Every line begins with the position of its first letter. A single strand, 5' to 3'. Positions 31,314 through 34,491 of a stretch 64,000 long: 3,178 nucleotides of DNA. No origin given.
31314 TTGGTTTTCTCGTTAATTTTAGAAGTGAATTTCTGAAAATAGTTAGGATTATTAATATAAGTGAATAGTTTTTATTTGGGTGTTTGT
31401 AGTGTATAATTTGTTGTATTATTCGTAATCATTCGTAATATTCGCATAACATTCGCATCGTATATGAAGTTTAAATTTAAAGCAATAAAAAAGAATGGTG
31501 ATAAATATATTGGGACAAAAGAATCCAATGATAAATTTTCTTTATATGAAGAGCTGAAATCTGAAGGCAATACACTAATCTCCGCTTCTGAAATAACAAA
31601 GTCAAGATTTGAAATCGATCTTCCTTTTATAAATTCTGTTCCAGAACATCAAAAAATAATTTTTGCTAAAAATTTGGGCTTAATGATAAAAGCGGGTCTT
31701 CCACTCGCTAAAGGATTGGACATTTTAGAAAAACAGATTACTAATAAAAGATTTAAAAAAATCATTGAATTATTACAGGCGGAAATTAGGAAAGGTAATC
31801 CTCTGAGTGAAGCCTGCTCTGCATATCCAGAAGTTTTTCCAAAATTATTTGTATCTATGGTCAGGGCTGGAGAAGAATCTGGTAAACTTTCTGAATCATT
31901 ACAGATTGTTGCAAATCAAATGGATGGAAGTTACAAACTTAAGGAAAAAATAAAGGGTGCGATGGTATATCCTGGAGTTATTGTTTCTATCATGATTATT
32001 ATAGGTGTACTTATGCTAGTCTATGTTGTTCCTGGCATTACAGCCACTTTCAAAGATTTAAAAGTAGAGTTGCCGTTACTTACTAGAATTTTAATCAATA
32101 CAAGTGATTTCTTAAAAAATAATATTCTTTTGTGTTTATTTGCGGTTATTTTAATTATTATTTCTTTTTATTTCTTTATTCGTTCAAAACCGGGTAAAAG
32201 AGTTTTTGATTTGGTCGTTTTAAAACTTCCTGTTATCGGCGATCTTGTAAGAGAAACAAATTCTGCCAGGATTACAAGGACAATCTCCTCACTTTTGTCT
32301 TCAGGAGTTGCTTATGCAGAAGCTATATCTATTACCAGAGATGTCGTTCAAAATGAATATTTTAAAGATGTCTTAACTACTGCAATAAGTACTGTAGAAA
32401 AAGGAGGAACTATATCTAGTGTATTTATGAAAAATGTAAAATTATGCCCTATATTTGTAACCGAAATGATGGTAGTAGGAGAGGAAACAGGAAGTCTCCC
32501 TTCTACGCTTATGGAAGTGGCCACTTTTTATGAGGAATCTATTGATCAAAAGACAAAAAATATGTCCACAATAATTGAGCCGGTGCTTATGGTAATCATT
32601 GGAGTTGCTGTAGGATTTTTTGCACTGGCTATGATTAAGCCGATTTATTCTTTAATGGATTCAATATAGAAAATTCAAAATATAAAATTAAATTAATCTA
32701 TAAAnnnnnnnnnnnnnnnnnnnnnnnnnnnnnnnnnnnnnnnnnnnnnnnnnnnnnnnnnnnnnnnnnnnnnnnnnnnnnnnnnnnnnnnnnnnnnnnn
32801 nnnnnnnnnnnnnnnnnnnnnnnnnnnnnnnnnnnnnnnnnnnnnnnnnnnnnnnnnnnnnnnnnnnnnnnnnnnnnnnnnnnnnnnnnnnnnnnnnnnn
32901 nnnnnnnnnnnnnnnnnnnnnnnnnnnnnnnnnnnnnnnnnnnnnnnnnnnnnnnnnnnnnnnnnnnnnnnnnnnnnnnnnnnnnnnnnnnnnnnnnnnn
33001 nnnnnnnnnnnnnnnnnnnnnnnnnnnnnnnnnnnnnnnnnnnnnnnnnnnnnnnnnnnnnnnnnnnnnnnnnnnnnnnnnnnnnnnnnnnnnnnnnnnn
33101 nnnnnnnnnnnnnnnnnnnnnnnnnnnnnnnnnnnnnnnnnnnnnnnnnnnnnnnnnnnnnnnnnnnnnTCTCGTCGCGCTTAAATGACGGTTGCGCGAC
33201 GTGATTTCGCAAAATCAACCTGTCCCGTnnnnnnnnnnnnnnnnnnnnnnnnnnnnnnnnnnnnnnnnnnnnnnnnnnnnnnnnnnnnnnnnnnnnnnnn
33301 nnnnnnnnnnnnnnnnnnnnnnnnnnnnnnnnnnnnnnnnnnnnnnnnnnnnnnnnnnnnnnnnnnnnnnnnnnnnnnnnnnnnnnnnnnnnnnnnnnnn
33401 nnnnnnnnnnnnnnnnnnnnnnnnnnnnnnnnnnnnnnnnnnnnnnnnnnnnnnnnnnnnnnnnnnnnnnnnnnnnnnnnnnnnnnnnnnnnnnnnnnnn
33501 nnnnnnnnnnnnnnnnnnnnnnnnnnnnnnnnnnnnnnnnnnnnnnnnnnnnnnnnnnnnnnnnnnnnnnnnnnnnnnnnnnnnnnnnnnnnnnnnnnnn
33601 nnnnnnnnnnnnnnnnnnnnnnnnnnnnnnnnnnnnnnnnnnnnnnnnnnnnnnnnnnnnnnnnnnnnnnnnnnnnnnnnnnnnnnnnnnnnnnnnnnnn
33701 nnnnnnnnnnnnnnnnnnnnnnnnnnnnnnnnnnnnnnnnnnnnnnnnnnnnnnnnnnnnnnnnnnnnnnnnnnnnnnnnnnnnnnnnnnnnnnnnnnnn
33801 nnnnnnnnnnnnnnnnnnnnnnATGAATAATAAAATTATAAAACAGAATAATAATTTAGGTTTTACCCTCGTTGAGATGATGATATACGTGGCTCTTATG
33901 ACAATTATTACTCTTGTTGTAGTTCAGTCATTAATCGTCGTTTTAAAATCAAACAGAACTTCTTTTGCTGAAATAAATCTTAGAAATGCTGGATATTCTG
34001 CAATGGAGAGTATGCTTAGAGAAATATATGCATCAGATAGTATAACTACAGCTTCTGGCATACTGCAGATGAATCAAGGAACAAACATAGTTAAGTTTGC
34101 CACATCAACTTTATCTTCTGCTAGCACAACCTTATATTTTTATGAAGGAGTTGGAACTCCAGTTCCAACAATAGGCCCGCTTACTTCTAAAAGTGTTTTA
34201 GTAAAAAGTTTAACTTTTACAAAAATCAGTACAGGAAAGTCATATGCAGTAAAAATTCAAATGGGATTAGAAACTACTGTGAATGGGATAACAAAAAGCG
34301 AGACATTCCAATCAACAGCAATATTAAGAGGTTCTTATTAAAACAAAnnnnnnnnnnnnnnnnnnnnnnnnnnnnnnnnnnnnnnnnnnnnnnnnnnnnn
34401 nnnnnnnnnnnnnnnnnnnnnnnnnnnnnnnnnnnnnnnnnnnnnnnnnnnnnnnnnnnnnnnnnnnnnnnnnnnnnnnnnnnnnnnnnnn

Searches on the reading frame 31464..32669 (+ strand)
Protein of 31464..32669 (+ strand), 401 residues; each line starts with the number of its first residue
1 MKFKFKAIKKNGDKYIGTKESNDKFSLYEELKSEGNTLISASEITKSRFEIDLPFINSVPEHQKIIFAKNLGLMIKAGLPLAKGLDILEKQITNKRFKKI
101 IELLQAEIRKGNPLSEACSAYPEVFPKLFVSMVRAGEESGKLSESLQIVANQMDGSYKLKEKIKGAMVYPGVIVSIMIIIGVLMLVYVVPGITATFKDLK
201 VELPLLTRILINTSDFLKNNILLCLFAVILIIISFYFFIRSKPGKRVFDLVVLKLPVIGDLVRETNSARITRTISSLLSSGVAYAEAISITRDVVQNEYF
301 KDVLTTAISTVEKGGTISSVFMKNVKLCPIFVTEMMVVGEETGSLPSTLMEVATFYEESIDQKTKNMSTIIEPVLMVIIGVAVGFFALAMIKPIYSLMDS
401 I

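Call 67: search_protein_families(library=pfam, proteins=[window:31464-32669:+], max_evalue=0.00001)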
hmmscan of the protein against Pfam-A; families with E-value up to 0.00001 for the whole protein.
window:31464-32669:+ (401 aa): 1 family
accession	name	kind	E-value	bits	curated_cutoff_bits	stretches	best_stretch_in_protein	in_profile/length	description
PF00482.28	T2SSF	-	6.3e-56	188.2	25.2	2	67-190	1-125/125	Type II secretion system (T2SS), protein F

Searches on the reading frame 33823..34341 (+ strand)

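Call 67: search_protein_families(library=pfam, proteins=[window:33823-34341:+], max_evalue=0.00001)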
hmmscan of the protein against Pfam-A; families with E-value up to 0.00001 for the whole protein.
window:33823-34341:+ (172 aa): 1 family
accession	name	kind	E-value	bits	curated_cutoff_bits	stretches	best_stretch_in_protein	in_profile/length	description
PF07963.17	N_methyl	-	1.3e-06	28.2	21.2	1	9-33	2-26/27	Prokaryotic N-terminal methylation motif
